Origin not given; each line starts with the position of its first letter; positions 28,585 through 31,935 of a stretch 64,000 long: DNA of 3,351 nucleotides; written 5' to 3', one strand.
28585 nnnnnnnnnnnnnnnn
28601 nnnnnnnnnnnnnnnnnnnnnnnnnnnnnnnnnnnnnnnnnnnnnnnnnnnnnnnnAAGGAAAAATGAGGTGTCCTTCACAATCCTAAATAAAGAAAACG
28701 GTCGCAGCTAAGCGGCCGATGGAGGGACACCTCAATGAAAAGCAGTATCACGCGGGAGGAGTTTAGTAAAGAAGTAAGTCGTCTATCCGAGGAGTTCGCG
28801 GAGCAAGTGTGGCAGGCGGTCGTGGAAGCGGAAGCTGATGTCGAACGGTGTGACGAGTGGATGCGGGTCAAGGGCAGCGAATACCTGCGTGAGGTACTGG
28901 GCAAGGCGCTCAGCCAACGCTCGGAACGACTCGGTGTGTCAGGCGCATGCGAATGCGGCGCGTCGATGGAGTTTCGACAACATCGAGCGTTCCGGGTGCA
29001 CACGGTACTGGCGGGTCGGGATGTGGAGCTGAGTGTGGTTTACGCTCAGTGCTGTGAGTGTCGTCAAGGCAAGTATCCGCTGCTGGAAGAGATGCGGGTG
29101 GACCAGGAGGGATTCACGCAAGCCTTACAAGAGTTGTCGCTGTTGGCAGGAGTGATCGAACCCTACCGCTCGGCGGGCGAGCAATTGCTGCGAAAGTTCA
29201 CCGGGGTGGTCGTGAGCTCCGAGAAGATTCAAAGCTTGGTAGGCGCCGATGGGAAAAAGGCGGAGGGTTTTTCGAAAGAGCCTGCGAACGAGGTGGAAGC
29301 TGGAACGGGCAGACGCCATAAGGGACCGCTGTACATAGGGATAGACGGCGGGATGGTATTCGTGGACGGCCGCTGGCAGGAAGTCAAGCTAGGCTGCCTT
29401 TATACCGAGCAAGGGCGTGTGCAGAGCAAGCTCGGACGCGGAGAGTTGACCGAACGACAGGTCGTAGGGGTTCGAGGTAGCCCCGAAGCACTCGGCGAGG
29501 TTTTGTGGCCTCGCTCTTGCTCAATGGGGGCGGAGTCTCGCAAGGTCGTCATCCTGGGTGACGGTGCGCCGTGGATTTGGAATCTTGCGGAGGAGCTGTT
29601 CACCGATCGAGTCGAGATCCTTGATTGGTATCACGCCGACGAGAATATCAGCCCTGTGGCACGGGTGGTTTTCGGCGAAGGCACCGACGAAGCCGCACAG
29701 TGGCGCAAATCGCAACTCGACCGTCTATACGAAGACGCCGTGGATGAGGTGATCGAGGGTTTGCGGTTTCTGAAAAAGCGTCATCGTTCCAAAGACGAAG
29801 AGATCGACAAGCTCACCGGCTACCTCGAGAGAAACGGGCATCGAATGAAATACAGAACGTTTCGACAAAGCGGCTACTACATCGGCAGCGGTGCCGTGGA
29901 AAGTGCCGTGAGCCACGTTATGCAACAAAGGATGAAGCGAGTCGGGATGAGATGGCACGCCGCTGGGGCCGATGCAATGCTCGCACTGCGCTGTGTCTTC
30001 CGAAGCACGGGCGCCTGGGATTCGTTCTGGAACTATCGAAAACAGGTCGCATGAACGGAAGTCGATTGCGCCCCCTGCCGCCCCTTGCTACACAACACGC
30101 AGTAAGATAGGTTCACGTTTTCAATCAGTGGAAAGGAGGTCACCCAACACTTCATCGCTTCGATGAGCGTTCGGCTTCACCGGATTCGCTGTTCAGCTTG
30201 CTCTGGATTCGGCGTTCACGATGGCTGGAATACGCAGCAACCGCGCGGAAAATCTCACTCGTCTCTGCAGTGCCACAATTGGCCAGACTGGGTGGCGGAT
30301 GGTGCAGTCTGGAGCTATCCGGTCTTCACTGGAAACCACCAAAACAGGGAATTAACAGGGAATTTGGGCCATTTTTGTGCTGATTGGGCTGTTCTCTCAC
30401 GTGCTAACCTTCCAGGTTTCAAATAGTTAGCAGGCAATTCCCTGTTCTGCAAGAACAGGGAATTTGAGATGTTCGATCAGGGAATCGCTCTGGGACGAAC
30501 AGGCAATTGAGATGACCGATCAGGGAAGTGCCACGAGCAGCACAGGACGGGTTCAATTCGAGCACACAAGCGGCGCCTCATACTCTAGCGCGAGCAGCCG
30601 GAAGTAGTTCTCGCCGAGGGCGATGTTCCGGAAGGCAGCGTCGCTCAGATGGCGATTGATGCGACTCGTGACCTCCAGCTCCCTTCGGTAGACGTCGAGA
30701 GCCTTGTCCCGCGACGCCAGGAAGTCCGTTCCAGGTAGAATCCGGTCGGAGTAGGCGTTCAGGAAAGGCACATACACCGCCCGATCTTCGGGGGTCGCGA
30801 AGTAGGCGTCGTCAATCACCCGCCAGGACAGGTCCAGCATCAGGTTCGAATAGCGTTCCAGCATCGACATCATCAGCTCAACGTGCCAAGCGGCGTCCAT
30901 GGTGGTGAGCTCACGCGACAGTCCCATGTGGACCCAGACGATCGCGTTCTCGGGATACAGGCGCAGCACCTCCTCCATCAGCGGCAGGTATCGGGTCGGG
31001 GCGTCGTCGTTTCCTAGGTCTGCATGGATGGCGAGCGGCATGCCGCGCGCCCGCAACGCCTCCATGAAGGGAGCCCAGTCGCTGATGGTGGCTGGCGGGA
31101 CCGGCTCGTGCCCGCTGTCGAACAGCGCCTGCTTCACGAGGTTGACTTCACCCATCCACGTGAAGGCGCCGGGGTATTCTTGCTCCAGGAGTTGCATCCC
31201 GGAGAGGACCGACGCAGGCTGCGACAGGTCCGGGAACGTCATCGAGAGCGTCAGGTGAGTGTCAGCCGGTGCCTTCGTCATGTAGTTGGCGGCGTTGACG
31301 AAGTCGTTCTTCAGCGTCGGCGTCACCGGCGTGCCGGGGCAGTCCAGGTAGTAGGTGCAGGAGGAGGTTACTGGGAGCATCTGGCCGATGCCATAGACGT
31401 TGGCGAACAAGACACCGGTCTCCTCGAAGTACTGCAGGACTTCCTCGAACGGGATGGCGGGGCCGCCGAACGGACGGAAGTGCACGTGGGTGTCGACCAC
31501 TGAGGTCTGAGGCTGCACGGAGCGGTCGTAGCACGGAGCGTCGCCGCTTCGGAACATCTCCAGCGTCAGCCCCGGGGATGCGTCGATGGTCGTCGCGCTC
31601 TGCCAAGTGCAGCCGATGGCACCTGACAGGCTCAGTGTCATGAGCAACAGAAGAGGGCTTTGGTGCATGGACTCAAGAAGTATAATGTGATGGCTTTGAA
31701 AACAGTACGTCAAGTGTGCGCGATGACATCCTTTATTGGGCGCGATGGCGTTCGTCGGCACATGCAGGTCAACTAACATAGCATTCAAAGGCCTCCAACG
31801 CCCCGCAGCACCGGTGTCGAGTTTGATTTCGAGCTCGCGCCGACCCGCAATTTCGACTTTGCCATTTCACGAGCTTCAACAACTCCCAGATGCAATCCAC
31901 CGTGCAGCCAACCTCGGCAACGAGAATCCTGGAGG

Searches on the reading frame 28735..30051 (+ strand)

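Call 39: search_protein_families(library=pfam, proteins=[window:28735-30051:+])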
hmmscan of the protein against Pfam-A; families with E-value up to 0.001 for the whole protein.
window:28735-30051:+ (439 aa): 1 family
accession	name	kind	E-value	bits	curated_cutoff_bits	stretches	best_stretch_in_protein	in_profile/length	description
PF06782.17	UPF0236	-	4.8e-10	39.3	24.3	1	135-425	103-388/400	Uncharacterised protein family (UPF0236)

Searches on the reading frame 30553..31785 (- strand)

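Call 39: search_protein_families(library=pfam, proteins=[window:30553-31785:-])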
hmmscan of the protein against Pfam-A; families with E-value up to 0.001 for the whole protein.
window:30553-31785:- (410 aa): 1 family
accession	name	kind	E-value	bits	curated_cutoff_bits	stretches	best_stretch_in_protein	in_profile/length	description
PF04909.20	Amidohydro_2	-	5.4e-14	53.1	26.4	1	218-358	108-250/289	Amidohydrolase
